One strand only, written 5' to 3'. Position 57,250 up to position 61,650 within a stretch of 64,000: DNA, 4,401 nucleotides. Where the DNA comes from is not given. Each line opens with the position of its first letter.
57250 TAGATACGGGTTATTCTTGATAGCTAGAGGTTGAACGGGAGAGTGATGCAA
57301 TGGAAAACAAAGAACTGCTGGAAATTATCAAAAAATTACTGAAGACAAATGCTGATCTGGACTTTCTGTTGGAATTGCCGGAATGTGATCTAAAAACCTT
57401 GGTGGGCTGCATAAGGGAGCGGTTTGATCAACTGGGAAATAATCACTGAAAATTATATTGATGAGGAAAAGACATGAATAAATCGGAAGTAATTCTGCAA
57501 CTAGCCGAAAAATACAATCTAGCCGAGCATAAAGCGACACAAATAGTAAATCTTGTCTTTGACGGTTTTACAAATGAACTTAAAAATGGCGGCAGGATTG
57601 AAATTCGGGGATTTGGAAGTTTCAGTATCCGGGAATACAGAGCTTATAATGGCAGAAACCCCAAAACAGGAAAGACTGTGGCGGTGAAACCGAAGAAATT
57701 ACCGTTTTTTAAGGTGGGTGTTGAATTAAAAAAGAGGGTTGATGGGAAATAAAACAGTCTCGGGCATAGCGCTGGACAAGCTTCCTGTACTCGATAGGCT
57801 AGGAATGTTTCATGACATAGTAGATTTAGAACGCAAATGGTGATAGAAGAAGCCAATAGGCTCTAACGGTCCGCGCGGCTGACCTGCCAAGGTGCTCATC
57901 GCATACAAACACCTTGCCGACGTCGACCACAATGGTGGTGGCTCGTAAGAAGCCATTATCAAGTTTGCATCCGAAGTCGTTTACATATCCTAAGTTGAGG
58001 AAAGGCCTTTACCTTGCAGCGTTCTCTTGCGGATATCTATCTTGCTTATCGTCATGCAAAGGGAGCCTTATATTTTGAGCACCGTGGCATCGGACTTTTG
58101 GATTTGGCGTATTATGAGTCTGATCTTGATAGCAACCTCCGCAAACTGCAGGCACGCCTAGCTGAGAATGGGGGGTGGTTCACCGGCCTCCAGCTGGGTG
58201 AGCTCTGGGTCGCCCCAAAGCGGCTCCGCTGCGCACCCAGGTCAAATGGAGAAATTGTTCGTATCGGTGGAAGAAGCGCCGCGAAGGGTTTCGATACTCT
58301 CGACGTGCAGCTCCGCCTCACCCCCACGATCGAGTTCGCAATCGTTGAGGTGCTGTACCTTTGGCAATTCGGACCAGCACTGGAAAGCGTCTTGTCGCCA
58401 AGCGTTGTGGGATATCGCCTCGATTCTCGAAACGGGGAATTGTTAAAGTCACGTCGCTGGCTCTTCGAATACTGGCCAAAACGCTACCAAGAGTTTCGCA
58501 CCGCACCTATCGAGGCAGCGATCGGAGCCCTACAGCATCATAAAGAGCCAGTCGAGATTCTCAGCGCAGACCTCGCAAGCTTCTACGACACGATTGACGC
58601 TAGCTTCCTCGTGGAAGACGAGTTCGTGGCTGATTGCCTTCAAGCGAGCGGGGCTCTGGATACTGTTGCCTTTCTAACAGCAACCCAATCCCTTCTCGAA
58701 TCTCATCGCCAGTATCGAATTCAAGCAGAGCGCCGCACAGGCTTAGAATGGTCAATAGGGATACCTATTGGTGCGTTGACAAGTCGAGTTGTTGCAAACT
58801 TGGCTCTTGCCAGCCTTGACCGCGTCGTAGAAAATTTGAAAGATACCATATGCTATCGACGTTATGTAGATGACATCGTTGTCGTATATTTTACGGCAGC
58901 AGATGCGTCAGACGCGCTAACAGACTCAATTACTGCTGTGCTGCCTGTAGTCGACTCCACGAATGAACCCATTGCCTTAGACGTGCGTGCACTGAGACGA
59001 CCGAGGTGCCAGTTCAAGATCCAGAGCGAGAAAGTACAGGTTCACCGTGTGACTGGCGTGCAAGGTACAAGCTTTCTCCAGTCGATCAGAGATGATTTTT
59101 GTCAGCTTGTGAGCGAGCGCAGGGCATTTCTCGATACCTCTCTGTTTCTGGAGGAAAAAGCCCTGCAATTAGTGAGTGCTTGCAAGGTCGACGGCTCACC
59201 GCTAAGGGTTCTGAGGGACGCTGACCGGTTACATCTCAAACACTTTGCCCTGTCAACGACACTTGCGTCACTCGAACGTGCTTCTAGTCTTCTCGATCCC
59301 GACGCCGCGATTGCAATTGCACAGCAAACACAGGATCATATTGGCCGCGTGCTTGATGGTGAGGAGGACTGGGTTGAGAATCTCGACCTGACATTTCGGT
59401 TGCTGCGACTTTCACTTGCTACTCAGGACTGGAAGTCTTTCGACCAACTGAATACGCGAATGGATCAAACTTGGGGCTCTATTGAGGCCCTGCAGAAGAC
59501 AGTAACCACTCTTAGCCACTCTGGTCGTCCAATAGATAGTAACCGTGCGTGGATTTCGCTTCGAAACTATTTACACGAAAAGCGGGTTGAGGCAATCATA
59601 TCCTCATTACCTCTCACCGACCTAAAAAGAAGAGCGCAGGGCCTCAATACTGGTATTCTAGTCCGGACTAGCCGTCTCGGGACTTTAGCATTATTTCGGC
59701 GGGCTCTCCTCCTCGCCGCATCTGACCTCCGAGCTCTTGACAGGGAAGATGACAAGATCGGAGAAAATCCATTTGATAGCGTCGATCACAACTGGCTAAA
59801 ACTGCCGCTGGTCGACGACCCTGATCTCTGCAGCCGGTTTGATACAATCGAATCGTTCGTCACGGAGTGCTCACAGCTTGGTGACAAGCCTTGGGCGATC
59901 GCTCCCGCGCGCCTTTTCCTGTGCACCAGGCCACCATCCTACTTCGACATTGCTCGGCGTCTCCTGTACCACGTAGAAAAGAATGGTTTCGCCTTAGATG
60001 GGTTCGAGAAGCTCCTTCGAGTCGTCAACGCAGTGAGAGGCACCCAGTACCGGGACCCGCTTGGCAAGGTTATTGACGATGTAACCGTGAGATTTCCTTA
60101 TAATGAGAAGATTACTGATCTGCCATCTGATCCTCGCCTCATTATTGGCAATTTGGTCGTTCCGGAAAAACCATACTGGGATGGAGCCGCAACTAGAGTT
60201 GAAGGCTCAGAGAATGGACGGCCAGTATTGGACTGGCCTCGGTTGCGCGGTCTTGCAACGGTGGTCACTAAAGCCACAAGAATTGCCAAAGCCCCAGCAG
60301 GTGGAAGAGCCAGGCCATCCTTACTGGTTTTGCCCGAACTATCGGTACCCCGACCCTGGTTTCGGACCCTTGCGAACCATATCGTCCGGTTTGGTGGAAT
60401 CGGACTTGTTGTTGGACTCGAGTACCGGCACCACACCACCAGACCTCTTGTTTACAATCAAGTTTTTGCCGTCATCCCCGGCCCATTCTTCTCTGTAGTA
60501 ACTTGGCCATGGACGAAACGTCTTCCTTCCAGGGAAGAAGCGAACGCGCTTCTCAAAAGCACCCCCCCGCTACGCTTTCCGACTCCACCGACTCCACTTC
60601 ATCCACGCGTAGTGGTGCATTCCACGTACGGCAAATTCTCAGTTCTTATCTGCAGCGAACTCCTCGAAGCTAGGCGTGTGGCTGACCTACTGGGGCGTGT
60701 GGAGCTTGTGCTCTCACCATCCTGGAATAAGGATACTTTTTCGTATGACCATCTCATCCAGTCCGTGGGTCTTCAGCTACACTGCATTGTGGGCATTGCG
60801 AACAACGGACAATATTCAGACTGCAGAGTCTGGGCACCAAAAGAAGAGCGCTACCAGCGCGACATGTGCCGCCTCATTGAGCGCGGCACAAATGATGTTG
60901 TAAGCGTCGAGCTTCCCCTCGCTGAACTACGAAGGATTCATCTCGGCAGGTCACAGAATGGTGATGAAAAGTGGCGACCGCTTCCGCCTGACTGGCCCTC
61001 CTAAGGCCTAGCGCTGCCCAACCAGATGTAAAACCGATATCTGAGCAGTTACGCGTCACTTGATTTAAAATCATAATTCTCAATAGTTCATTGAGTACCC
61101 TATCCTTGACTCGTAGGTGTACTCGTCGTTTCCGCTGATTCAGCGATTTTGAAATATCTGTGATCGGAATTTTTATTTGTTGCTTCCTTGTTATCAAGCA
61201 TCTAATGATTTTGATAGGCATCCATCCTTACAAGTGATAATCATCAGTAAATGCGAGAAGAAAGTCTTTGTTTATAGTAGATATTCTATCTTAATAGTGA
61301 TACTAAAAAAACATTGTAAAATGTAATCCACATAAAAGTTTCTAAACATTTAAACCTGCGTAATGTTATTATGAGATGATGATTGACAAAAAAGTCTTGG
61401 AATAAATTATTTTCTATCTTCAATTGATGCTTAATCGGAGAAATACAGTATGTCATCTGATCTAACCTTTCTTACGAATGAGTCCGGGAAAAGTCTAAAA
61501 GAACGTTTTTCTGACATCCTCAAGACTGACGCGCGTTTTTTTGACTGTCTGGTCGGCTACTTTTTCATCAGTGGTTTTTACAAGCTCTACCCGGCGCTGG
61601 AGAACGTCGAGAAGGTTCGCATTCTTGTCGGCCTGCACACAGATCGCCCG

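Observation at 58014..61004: RT-nitrilase fusion: a DRT/UG-class defence reverse transcriptase on a GC-rich islet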

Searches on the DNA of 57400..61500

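Call 83: search_rna_families(source=window, start=57400, end=61500, threshold=evalue, max_evalue=1)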
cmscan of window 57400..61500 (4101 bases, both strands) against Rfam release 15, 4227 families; matches with E-value up to 1: 0.
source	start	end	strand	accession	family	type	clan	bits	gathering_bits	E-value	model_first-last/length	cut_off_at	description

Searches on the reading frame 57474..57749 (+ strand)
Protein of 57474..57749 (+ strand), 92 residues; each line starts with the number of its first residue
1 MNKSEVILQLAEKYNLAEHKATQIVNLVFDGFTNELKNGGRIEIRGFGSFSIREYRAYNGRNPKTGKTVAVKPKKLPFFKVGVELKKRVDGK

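Call 29: search_protein_families(library=phrogs, proteins=[window:57474-57749:+], max_evalue=0.001)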
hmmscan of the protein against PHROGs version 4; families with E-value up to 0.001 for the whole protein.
window:57474-57749:+ (92 aa): 1 family
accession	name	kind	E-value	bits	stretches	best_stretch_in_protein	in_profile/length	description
phrog_379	-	DNA, RNA and nucleotide metabolism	9.1e-21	74.8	1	1-91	30-120/138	DNA binding protein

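Call 34: search_protein_families(library=padloc, proteins=[window:57474-57749:+], max_evalue=0.001)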
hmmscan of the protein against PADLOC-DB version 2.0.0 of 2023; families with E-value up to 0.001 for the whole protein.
window:57474-57749:+ (92 aa): 0 families
